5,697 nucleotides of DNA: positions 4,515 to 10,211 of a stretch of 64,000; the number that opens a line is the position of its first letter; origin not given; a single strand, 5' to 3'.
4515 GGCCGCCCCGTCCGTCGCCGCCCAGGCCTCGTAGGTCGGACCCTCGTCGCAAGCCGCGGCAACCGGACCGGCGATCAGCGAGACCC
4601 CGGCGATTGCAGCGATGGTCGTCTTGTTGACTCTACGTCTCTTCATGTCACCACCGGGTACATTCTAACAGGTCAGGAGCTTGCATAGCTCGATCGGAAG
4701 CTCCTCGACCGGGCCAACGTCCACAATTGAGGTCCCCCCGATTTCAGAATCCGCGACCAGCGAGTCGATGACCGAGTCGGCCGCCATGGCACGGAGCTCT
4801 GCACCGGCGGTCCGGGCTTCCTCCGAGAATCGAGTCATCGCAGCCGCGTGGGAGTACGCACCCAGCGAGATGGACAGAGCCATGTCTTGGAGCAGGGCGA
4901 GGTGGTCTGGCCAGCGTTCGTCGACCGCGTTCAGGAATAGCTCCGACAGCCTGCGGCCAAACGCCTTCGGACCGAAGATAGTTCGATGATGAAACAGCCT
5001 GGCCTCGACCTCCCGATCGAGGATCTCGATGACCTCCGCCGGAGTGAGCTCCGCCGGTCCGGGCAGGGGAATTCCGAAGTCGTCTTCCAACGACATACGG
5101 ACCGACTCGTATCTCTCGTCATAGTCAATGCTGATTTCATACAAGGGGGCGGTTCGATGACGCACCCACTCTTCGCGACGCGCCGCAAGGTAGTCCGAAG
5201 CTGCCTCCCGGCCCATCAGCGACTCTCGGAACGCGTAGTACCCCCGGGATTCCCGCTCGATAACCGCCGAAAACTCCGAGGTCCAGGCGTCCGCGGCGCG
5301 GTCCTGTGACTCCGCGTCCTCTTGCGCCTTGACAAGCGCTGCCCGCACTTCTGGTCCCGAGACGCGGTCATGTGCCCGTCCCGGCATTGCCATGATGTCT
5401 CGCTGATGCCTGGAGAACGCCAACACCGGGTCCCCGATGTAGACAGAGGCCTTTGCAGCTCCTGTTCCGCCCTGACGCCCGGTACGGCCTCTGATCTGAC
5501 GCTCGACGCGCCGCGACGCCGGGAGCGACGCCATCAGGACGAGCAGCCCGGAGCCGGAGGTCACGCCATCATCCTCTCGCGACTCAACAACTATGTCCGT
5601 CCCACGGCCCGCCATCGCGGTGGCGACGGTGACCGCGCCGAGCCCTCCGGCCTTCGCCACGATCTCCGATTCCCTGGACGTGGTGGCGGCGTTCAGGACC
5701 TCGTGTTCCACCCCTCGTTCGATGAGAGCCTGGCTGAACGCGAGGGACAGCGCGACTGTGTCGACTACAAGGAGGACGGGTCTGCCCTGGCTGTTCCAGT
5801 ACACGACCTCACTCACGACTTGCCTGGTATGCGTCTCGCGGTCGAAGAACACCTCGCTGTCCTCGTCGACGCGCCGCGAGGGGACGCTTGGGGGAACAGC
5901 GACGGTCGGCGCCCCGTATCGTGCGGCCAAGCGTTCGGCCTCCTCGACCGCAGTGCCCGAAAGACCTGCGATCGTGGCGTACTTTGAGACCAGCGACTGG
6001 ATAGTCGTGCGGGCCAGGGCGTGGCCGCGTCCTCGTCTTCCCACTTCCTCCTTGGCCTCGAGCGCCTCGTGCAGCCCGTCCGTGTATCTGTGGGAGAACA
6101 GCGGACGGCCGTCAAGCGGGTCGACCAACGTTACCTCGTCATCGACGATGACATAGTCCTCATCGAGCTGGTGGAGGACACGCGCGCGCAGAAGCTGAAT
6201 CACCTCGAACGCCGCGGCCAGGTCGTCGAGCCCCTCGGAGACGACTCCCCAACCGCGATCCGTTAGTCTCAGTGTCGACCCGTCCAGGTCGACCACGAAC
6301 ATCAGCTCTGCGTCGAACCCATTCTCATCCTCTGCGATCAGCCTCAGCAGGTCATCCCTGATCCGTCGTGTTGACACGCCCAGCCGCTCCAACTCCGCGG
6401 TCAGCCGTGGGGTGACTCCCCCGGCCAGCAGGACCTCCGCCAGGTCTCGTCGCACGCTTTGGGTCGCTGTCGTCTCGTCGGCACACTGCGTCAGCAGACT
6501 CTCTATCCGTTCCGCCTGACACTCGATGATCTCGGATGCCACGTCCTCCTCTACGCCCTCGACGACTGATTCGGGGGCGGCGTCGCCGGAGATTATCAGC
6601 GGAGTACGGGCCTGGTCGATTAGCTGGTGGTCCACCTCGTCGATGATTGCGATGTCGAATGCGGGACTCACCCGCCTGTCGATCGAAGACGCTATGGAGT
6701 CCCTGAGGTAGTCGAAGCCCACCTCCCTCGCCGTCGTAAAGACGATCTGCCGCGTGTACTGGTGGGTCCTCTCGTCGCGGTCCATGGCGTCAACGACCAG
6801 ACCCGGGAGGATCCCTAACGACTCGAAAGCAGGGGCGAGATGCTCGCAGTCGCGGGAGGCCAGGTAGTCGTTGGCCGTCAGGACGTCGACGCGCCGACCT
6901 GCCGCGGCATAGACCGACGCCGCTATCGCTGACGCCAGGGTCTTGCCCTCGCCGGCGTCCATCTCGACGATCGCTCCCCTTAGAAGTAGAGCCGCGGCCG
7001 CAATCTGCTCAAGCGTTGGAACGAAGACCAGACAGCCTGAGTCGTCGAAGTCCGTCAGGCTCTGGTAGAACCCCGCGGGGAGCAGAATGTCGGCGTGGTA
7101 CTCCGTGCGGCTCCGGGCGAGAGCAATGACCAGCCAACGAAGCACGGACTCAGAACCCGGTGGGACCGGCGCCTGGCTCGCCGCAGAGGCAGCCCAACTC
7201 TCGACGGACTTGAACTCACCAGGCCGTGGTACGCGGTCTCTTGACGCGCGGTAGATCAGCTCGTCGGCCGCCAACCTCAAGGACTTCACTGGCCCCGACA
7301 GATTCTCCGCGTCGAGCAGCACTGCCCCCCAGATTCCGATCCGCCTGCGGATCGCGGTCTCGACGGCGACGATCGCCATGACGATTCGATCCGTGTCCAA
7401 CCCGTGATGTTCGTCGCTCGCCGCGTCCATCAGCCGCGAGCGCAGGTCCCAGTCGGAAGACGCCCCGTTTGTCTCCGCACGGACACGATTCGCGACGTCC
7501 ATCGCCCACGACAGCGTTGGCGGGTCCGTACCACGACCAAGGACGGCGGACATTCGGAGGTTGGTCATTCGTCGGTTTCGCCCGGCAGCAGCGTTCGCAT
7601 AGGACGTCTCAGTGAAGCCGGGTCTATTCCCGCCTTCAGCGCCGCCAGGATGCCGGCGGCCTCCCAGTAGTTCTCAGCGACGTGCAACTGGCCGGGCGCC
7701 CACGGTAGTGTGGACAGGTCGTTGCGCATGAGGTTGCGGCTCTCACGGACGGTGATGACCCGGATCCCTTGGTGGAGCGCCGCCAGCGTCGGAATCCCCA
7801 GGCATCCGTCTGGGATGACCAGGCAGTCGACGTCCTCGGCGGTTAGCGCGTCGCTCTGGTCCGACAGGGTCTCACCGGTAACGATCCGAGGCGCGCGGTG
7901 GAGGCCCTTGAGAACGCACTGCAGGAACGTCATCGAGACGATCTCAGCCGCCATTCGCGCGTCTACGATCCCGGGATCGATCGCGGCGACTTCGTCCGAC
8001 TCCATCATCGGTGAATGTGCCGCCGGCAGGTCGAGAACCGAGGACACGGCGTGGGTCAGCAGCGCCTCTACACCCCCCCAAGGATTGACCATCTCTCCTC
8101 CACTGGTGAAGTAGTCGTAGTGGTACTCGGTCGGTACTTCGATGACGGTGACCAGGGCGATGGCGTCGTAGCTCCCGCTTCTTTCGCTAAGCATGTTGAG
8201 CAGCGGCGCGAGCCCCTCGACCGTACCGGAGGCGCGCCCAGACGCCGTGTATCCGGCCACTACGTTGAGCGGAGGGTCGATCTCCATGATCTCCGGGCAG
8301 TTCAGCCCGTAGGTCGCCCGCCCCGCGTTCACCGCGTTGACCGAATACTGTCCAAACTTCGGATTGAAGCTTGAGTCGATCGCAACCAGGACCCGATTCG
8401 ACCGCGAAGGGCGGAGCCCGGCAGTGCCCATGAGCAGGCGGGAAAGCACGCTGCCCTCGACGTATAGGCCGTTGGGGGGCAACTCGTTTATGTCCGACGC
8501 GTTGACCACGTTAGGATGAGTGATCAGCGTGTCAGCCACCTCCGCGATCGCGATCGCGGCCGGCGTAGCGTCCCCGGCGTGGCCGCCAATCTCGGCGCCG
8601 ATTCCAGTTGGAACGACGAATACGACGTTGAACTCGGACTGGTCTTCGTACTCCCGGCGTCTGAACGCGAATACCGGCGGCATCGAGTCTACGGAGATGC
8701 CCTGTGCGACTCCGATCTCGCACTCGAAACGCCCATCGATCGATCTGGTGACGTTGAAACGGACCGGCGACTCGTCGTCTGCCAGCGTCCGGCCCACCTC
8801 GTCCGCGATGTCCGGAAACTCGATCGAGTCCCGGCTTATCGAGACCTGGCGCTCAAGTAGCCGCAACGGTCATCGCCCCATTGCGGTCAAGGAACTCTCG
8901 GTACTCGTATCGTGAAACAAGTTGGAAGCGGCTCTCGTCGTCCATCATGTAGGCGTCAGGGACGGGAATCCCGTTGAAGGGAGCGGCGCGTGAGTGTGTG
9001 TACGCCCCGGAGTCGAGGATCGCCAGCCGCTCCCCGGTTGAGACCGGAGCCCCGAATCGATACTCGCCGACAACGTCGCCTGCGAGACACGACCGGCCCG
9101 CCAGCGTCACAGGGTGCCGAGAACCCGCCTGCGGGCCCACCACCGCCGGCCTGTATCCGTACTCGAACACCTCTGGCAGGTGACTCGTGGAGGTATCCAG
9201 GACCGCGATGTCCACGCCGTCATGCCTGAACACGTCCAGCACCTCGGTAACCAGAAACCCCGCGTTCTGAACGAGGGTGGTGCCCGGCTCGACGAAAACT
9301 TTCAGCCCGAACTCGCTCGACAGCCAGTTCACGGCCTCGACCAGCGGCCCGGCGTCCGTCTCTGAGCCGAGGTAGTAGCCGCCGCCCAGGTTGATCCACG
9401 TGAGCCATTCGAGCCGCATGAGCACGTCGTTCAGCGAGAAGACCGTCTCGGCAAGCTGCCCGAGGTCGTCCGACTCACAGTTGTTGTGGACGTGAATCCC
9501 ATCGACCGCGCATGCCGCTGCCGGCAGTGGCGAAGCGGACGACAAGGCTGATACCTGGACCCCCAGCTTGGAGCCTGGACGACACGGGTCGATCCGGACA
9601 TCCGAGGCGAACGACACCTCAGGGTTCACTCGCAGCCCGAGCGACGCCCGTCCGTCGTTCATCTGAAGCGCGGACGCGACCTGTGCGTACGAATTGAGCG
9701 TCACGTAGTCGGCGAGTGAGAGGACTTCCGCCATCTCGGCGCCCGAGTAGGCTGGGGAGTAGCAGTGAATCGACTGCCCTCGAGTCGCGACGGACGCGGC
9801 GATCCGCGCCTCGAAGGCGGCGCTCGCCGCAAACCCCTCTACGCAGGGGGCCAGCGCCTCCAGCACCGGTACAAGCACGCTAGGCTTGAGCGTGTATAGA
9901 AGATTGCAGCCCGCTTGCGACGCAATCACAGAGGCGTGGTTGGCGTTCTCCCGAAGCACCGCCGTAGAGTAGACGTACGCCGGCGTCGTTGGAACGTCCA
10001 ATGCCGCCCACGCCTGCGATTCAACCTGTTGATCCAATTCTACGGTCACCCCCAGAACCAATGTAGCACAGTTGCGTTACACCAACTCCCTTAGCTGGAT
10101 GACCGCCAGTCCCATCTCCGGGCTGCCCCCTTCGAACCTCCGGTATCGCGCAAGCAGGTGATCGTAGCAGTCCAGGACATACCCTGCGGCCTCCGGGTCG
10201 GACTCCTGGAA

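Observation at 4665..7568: Divergent full-length SecA paralog with about 190-aa N-terminal extension and no canonical N- or C-termini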

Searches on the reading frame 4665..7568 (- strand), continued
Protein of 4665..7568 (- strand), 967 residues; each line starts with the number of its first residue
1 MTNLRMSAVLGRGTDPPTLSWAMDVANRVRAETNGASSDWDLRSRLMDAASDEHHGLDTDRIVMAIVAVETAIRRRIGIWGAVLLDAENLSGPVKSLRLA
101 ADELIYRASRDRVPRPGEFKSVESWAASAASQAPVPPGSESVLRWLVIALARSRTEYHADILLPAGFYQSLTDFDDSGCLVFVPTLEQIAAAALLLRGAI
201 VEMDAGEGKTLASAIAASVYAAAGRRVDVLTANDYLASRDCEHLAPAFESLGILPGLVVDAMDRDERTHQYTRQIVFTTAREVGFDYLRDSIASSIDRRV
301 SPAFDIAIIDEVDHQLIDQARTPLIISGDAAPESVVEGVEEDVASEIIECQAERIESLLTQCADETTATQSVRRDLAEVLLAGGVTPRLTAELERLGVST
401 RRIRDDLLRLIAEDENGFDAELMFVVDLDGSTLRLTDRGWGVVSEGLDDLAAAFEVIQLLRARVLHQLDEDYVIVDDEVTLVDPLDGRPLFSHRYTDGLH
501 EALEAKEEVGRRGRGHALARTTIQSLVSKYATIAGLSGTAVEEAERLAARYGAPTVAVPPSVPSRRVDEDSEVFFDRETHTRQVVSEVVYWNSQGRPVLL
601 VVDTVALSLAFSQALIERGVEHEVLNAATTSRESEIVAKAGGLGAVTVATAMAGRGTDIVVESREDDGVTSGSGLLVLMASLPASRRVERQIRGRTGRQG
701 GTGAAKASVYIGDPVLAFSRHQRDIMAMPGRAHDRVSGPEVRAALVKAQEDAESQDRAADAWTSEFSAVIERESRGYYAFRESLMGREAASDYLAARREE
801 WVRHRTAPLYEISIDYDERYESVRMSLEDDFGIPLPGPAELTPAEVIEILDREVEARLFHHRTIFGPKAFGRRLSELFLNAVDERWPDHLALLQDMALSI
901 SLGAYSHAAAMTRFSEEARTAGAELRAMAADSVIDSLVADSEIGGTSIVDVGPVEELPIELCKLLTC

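Call 76: search_protein_families(library=pfam, proteins=[L010:3609-4991:+, L010:5078-5896:+, L010:5910-6983:+, L010:6980-8233:+, L010:8211-8900:+, L010:8902-9822:+, L010:12424-13296:+, L010:13444-14730:-, L010:13753-15936:+, L010:16087-17493:+], max_evalue=0.001)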
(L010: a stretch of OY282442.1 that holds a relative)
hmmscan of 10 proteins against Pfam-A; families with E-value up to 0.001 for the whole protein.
L010:3609-4991:+ (460 aa): 0 families

L010:5078-5896:+ (272 aa): 0 families

L010:5910-6983:+ (357 aa): 4 families
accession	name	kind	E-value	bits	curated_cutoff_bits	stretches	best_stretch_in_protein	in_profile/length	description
PF07885.22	Ion_trans_2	-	5e-14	52.4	22.5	1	36-104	11-77/79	Ion channel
PF22614.2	Slo-like_RCK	-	1.2e-08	35.1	24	1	121-227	3-118/119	Calcium-activated potassium channel slowpoke-like RCK domain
PF00520.37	Ion_trans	-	0.00012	21.8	25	1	50-108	173-237/241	Ion transport protein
PF02254.24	TrkA_N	-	0.00032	21.4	23.8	1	153-241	24-107/116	TrkA-N domain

L010:6980-8233:+ (417 aa): 1 family
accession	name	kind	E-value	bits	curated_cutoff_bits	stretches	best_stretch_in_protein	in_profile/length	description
PF00501.34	AMP-binding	-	4.6e-10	39.3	29.9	1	86-261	169-345/384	AMP-binding enzyme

L010:8211-8900:+ (229 aa): 0 families

L010:8902-9822:+ (306 aa): 1 family
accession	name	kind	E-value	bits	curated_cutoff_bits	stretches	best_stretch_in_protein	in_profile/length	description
PF00582.32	Usp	-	2.4e-46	158.3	24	2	2-139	1-140/141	Universal stress protein family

L010:12424-13296:+ (290 aa): 0 families

L010:13444-14730:- (428 aa): 0 families

L010:13753-15936:+ (727 aa): 2 families
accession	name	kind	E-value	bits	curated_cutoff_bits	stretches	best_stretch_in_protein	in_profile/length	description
PF16327.10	CcmF_C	-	3.5e-62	211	28.7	1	380-706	1-321/323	Cytochrome c-type biogenesis protein CcmF C-terminal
PF01578.25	Cytochrom_C_asm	-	3.5e-27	95.9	29.9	1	158-358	5-203/212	Cytochrome C assembly protein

L010:16087-17493:+ (468 aa): 0 families

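Call 89: list_cluster_members(proteins=[P0093, P0159, P0289, P0349, P0018, P0112, P0264, P0283])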
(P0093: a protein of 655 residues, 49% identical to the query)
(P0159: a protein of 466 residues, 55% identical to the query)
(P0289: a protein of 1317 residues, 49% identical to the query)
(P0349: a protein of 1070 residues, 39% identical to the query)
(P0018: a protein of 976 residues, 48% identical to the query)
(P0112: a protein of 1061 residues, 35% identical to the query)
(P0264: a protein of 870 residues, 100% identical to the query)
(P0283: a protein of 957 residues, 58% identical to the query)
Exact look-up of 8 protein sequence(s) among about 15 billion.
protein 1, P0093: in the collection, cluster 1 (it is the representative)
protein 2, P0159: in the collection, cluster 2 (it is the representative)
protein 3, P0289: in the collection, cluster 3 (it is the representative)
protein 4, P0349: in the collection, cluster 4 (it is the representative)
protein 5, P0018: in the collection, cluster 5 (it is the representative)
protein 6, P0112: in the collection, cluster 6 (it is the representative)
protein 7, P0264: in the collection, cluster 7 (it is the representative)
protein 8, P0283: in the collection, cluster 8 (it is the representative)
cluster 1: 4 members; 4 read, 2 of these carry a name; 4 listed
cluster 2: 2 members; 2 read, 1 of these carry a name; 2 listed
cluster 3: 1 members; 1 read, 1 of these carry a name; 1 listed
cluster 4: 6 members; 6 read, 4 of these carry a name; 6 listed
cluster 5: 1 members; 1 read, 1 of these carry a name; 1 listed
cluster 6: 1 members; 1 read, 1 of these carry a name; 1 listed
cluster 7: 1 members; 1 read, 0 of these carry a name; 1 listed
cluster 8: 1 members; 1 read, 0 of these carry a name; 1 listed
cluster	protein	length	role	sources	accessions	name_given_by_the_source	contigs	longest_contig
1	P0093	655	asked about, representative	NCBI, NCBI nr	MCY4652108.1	MAG: hypothetical protein OXC95_02975, partial [Dehalococcoidia bacterium] | hypothetical protein [Dehalococcoidia bacterium]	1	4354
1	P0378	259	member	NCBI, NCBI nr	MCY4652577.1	MAG: hypothetical protein OXC95_05365, partial [Dehalococcoidia bacterium] | hypothetical protein [Dehalococcoidia bacterium]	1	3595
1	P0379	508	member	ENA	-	-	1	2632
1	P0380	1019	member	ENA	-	-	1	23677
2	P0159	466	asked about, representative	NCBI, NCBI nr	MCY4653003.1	MAG: hypothetical protein OXC95_07545 [Dehalococcoidia bacterium] | hypothetical protein [Dehalococcoidia bacterium]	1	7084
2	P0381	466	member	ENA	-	-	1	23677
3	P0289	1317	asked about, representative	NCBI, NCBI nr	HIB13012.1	MAG TPA: hypothetical protein EYO17_14000 [Dehalococcoidia bacterium] | hypothetical protein [Dehalococcoidia bacterium]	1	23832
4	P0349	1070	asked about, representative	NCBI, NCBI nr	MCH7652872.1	MAG: hypothetical protein IIB14_04270 [Chloroflexi bacterium] | hypothetical protein [Chloroflexota bacterium]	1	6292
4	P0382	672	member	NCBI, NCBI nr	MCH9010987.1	MAG: hypothetical protein IIC21_10215, partial [Chloroflexi bacterium] | hypothetical protein [Chloroflexota bacterium]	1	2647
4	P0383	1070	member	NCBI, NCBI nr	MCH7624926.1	MAG: hypothetical protein IIC83_03285 [Chloroflexi bacterium] | hypothetical protein [Chloroflexota bacterium]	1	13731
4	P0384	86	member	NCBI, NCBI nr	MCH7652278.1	MAG: hypothetical protein IIB14_01250, partial [Chloroflexi bacterium] | hypothetical protein [Chloroflexota bacterium]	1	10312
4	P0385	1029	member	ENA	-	-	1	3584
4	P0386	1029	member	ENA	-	-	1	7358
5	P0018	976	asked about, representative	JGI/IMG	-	preprotein translocase subunit SecA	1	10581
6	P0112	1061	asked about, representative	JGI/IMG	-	preprotein translocase subunit SecA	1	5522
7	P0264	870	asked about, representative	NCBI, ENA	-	-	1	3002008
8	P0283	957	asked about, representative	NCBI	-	-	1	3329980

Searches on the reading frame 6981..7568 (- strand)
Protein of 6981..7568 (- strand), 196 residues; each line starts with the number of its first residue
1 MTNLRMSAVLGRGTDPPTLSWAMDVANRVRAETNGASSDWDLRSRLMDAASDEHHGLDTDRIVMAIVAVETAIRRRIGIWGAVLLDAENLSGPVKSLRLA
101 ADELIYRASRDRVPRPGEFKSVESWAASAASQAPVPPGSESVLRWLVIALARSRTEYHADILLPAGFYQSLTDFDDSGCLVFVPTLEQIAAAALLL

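Call 38: search_protein_representatives(protein=window:6981-7568:-)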
Query: 196 residues. Proteins with E-value up to 0.001 (for the whole library): 20; up to 1e-10: 6; up to 1e-30: 1. The best 20 are listed.
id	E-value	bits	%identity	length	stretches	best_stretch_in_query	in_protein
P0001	2.7e-120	415.5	100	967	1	1-196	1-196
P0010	6.8e-29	117.5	42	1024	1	22-196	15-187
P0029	1.6e-25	106.5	41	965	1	19-196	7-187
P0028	4.6e-23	98.5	41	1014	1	25-195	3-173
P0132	1.3e-15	74.2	46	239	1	87-193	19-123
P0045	2.6e-12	63.5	38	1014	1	18-196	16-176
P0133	1.3e-09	54.7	39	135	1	22-129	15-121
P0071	2.5e-09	53.8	40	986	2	129-195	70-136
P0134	2.7e-09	53.7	31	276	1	14-195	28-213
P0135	3.9e-07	46.6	32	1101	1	29-195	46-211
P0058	3.9e-07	46.6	42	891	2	151-196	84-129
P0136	4.0e-07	46.6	42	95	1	22-98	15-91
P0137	4.5e-07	46.4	43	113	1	19-105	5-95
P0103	8.2e-07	45.6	32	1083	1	15-195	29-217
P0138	1.0e-05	41.9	32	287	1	55-193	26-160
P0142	5.9e-04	36.2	32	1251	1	23-193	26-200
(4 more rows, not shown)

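Call 70: find_encoding_contigs(protein=P0142, flank=10000, max_places=2)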
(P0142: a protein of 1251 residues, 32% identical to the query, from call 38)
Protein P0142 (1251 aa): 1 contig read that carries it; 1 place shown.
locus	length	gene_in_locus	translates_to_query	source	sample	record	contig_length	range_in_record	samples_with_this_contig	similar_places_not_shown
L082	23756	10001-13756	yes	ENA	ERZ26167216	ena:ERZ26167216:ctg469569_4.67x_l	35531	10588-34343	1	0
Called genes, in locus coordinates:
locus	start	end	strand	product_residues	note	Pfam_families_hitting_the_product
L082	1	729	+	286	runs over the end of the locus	PF02645:DegV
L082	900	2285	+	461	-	-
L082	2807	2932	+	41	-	-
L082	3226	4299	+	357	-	PF00520:Ion_trans (weak), PF07885:Ion_trans_2, PF22614:Slo-like_RCK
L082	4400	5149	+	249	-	-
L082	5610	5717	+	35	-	PF04471:Mrr_cat (weak)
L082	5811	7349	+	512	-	-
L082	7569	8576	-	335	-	PF00583:Acetyltransf_1, PF13673:Acetyltransf_10, PF13508:Acetyltransf_7 (weak)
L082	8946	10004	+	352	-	PF10387:DUF2442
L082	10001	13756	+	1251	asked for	PF07517:SecA_DEAD, PF01043:SecA_PP_bind, PF21090:P-loop_SecA, PF07516:SecA_SW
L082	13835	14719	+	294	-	-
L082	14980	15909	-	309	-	PF03994:DUF350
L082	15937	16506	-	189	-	PF13785:DUF4178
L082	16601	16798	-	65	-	-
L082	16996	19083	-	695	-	PF03030:H_PPase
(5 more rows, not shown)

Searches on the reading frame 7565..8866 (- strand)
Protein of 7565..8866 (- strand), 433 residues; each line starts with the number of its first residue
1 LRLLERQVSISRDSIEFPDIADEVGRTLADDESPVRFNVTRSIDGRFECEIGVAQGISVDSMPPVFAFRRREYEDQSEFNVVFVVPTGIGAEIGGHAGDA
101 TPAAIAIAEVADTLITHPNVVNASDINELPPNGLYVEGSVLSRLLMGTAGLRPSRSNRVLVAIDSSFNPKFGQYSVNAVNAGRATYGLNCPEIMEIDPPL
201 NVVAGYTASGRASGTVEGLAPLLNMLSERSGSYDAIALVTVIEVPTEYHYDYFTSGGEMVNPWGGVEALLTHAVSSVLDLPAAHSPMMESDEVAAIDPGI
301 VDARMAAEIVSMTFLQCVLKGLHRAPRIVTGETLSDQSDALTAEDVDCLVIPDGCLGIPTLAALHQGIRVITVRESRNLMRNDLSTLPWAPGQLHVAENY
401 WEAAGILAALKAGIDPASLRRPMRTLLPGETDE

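Call 3: search_protein_families(library=pfam, proteins=[window:7565-8866:-], max_evalue=0.01)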
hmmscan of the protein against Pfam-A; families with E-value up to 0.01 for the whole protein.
window:7565-8866:- (433 aa): 1 family
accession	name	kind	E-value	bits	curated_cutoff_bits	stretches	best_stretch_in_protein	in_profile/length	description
PF11805.13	DUF3326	-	9.2e-94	314.6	25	1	81-420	2-337/337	Protein of unknown function (DUF3326)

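Call 4: search_protein_families(library=ncbifam, proteins=[window:7565-8866:-], max_evalue=0.01)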
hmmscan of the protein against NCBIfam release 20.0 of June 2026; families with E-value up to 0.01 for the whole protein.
window:7565-8866:- (433 aa): 0 families

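Call 60: search_protein_families(library=padloc, proteins=[window:7565-8866:-], max_evalue=0.01)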
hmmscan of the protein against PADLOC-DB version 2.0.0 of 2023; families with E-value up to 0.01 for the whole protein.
window:7565-8866:- (433 aa): 0 families

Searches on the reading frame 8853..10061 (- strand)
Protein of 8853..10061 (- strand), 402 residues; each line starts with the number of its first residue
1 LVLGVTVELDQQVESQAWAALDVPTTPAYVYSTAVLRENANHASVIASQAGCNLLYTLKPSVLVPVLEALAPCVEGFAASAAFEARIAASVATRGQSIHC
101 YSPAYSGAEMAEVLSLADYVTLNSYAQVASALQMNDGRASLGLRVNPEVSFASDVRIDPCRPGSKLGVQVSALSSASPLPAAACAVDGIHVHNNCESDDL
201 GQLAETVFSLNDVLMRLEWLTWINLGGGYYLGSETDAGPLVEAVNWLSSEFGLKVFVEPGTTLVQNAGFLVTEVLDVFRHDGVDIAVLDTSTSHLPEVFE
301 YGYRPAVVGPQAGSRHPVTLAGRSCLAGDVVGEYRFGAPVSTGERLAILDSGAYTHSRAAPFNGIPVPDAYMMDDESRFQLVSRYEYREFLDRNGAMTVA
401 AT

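Call 3: search_protein_families(library=pfam, proteins=[window:8853-10061:-], max_evalue=0.01)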
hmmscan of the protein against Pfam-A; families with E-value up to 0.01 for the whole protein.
window:8853-10061:- (402 aa): 2 families
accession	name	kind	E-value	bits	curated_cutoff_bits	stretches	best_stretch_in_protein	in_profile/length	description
PF00278.28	Orn_DAP_Arg_deC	-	1.2e-09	38.7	23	1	29-352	2-95/95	Pyridoxal-dependent decarboxylase, C-terminal sheet domain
PF02784.22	Orn_Arg_deC_N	-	2.9e-06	27.3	23.4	1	52-264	18-246/247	Pyridoxal-dependent decarboxylase, pyridoxal binding domain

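Call 4: search_protein_families(library=ncbifam, proteins=[window:8853-10061:-], max_evalue=0.01)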
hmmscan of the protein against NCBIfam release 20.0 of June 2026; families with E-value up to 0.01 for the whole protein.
window:8853-10061:- (402 aa): 5 families
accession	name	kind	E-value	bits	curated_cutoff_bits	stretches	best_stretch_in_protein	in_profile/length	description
TIGR01047.1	nspC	equivalog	5.3e-72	242.4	409.05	1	26-393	3-379/380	carboxynorspermidine decarboxylase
TIGR01048.1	lysA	equivalog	3.8e-26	91.6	297.9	1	25-386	24-407/417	diaminopimelate decarboxylase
NF006515.0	PRK08961.1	equivalog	9.3e-17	60.3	802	1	24-373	501-859/861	bifunctional aspartate kinase/diaminopimelate decarboxylase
TIGR03099.1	dCO2ase_PEP1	hypoth_equivalog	3e-15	56.2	478.45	1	22-361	21-384/398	pyridoxal-dependent decarboxylase, exosortase A system-associated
NF052544.1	OrLyDeCDokD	equivalog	0.0015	17.2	700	0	315-386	373-450/461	ornithine/lysine decarboxylase DokD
